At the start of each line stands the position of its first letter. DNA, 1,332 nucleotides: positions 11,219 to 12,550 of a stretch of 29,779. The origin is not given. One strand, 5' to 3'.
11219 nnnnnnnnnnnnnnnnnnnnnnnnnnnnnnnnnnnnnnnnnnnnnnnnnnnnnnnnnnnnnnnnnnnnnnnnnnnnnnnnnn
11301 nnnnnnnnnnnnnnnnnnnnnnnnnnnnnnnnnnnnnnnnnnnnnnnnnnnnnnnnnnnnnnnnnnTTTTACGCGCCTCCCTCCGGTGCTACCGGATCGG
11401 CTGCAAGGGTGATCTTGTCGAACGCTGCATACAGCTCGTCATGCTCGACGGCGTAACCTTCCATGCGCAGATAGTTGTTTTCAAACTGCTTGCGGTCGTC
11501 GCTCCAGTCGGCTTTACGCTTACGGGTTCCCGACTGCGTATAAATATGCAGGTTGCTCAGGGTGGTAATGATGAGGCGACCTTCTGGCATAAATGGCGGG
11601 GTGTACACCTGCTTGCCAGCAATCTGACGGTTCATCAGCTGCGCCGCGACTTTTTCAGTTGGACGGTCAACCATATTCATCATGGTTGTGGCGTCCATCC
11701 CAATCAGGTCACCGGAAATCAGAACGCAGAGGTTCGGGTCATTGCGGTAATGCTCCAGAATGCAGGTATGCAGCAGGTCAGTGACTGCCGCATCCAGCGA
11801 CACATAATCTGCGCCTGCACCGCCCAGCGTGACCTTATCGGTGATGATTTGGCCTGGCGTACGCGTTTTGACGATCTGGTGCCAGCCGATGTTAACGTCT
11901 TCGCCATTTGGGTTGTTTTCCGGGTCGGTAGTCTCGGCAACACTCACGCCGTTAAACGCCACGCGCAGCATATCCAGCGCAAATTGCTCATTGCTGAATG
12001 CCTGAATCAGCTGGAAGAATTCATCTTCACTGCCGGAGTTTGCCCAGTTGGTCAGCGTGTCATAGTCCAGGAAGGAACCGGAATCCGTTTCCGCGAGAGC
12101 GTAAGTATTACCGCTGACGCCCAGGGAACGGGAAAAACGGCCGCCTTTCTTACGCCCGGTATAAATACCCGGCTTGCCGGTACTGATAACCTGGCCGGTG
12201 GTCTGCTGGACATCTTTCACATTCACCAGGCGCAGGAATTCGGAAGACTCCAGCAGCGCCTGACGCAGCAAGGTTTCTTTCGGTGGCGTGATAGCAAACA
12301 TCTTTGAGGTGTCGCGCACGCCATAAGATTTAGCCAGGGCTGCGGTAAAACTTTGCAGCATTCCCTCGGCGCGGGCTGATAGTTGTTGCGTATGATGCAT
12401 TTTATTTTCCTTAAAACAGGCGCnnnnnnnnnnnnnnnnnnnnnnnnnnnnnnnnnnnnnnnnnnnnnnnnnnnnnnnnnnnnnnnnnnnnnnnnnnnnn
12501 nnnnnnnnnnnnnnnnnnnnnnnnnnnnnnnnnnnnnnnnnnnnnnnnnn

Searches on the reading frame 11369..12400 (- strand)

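Call 102: search_protein_families(library=pfam, proteins=[window:11369-12400:-], max_evalue=0.01)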
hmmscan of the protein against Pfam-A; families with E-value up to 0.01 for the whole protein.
window:11369-12400:- (343 aa): 1 family
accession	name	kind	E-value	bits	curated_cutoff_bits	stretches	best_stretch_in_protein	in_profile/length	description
PF05125.18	Phage_cap_P2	-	2.3e-89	300.2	27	1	15-330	2-327/327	Phage major capsid protein, P2 family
